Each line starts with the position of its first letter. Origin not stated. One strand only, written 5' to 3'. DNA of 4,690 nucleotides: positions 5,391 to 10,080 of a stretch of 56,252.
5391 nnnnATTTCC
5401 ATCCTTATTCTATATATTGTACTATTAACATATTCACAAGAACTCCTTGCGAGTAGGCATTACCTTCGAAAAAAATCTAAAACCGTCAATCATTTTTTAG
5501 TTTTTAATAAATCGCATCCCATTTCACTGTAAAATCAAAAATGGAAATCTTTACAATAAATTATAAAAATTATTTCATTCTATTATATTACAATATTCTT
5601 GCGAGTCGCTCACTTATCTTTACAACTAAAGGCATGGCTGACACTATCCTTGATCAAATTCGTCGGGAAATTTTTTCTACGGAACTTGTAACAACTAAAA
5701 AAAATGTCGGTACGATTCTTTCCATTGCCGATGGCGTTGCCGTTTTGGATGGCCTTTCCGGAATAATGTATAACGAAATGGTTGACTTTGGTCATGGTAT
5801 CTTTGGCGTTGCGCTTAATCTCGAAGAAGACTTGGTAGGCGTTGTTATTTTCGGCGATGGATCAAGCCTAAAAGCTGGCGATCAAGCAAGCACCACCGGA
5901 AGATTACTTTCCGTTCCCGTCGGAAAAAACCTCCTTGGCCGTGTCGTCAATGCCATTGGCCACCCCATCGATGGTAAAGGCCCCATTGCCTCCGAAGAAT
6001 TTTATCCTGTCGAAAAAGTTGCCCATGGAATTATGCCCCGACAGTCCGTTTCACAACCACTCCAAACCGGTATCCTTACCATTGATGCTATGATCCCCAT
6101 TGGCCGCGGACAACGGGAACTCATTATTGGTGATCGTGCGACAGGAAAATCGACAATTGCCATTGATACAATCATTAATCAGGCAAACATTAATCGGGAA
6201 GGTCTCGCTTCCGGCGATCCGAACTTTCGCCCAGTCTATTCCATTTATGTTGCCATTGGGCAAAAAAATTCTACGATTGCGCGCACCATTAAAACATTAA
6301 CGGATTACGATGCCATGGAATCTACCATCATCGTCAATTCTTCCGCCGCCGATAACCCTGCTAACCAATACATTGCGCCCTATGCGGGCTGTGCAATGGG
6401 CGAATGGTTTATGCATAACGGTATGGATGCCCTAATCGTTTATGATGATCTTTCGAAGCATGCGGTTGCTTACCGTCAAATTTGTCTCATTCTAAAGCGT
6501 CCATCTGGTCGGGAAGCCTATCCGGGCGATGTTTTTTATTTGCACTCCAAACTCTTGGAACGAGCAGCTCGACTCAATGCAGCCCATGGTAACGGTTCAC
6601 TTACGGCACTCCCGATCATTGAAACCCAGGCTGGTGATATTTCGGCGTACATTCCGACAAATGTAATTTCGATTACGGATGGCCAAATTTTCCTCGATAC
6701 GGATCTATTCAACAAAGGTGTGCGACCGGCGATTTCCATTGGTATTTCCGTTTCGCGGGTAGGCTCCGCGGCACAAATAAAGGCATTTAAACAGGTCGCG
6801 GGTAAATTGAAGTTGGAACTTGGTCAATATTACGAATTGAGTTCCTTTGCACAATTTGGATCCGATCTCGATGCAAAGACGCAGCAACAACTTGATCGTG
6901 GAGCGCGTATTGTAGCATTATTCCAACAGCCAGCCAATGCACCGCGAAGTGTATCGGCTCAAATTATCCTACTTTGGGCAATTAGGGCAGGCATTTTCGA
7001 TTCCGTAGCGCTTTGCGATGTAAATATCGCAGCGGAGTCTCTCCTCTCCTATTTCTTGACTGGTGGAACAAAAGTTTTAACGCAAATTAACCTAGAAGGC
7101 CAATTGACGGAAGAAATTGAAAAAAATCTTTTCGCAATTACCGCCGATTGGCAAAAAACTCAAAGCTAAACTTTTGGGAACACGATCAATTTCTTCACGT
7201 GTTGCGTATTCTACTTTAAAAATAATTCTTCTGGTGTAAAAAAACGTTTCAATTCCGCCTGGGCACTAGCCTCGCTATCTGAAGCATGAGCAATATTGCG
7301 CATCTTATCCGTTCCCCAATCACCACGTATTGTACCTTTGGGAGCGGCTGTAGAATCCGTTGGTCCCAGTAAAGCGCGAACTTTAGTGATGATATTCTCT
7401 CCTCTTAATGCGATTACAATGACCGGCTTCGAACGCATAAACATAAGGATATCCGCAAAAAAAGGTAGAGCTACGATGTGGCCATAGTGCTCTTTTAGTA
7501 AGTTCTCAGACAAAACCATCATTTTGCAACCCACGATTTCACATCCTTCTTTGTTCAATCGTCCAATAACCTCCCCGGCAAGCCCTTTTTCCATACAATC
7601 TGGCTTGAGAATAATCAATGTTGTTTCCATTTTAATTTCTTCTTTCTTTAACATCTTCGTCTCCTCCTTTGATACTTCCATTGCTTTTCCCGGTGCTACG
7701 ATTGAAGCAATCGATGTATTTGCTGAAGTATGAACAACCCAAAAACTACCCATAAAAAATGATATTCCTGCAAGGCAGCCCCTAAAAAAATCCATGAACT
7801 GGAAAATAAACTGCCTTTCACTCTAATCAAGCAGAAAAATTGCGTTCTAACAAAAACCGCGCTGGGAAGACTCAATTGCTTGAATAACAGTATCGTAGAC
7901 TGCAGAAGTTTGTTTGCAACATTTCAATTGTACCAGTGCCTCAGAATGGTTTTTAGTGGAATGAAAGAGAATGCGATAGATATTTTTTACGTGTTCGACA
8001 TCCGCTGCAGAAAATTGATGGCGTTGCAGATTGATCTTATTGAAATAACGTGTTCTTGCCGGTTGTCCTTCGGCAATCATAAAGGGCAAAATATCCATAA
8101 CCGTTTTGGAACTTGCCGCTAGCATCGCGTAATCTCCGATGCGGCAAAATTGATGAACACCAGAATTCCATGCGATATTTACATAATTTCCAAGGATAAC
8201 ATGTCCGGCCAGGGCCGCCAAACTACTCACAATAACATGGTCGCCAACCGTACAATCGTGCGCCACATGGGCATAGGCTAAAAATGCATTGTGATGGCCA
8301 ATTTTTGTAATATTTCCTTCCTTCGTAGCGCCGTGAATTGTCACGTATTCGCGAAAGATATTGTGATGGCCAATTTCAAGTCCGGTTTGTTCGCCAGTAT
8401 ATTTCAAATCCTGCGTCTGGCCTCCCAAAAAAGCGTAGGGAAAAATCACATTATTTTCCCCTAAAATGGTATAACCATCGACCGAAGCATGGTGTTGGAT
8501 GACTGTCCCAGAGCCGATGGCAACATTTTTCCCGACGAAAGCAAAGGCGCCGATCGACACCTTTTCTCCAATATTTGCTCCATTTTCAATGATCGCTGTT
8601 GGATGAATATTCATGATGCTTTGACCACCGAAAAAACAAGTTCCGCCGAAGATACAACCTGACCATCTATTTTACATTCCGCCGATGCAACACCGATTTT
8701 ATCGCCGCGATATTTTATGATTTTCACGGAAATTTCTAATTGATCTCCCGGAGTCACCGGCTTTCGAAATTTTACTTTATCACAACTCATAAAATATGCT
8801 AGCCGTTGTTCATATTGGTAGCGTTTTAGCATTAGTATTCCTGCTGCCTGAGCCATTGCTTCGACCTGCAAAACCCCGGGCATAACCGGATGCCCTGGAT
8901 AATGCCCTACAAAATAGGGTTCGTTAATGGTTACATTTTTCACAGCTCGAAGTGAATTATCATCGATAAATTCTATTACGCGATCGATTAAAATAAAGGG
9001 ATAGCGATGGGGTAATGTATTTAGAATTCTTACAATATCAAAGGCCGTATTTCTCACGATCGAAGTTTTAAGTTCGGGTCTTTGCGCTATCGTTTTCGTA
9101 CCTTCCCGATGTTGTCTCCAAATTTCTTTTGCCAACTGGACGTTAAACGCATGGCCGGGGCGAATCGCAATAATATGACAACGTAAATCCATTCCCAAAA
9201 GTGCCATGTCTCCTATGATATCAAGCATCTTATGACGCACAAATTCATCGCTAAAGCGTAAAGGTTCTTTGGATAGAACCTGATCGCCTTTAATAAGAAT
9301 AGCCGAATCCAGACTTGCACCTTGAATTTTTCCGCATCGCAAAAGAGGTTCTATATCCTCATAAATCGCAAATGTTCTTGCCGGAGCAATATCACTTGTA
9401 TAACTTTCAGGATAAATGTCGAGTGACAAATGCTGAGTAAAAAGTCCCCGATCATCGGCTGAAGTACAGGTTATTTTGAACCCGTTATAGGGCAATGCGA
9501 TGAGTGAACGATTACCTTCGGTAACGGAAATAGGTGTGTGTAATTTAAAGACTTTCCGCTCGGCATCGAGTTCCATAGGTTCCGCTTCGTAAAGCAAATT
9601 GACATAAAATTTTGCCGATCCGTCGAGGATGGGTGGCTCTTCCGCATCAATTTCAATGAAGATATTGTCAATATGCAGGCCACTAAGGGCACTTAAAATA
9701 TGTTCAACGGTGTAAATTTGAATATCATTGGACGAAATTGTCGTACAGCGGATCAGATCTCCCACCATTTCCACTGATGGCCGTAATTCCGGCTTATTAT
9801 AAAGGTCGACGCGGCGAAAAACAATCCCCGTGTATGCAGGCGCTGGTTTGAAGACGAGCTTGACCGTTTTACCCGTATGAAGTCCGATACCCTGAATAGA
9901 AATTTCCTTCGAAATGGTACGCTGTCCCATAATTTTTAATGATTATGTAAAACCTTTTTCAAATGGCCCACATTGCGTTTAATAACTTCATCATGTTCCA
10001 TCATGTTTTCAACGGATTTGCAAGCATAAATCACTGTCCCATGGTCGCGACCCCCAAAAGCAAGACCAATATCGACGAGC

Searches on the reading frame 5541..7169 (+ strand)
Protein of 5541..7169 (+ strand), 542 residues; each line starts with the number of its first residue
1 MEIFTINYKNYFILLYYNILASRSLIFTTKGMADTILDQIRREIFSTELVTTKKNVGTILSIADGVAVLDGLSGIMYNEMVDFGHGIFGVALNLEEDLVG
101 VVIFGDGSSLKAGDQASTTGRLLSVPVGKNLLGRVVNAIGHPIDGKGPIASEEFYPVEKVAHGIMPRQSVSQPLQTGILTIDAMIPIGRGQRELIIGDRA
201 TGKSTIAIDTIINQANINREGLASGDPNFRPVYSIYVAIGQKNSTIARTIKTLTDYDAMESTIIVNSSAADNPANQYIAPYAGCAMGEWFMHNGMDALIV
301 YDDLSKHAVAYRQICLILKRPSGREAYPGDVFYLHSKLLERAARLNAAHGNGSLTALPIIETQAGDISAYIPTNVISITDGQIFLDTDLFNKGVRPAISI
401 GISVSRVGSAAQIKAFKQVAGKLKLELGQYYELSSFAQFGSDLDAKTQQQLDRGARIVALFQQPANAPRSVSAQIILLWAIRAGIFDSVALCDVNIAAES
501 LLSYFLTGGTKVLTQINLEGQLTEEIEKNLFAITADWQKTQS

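Call 42: search_protein_families(library=pfam, proteins=[window:5541-7169:+], max_evalue=0.00001)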
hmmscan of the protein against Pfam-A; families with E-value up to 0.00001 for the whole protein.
window:5541-7169:+ (542 aa): 3 families
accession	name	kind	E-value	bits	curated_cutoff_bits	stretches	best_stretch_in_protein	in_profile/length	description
PF00006.31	ATP-synt_ab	-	1.7e-74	250.5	29.5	1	177-405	1-213/213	ATP synthase alpha/beta family, nucleotide-binding domain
PF00306.32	ATP-synt_ab_C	-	6.5e-36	123.9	27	1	412-534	1-123/126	ATP synthase alpha/beta chain, C terminal domain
PF02874.29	ATP-synt_ab_N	-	3.1e-12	47.2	20.9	1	55-120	4-69/69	ATP synthase alpha/beta family, beta-barrel domain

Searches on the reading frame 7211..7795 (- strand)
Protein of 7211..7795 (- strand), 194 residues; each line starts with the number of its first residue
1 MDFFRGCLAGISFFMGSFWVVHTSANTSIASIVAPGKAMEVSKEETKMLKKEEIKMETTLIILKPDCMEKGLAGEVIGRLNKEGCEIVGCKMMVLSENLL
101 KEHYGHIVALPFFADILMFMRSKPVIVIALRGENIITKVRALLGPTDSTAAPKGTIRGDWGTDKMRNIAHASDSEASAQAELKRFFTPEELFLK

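Call 42: search_protein_families(library=pfam, proteins=[window:7211-7795:-], max_evalue=0.00001)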
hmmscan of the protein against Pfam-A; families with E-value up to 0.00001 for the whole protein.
window:7211-7795:- (194 aa): 1 family
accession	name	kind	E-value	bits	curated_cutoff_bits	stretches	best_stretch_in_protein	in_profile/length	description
PF00334.24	NDK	-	2.6e-43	147.6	27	1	57-190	1-134/135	Nucleoside diphosphate kinase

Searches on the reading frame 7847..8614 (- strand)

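Call 42: search_protein_families(library=pfam, proteins=[window:7847-8614:-], max_evalue=0.00001)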
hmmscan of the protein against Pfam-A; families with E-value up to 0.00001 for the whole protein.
window:7847-8614:- (255 aa): 2 families
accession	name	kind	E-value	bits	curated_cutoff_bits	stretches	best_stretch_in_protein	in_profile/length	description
PF00132.30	Hexapep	-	3.6e-20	71.2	27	1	12-45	1-34/36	Bacterial transferase hexapeptide (six repeats)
PF13720.11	Acetyltransf_11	-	3.6e-19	69.4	24.5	1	174-255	1-82/82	Udp N-acetylglucosamine O-acyltransferase; Domain 2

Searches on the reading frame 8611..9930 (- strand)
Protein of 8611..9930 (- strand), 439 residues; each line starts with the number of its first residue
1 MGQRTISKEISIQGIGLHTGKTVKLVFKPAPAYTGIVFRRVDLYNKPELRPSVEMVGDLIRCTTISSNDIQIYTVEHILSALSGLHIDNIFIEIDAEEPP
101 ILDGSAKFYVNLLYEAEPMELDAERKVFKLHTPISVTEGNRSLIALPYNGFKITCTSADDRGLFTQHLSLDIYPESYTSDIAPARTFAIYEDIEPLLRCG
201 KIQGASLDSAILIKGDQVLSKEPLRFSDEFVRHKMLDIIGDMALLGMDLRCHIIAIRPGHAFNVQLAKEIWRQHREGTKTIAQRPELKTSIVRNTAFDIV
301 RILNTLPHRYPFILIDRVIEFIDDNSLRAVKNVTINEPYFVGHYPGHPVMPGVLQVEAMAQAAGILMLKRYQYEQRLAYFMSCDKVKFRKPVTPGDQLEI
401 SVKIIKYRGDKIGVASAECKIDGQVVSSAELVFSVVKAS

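Call 10: search_protein_families(library=pfam, proteins=[window:8611-9930:-])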
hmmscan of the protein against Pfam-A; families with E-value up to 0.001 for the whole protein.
window:8611-9930:- (439 aa): 2 families
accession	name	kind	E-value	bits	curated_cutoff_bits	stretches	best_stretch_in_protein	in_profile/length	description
PF03331.19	LpxC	-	7.7e-92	308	27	1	3-271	1-267/268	UDP-3-O-acyl N-acetylglycosamine deacetylase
PF07977.19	FabA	-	1.2e-33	116.1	23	1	306-429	1-137/138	FabA-like domain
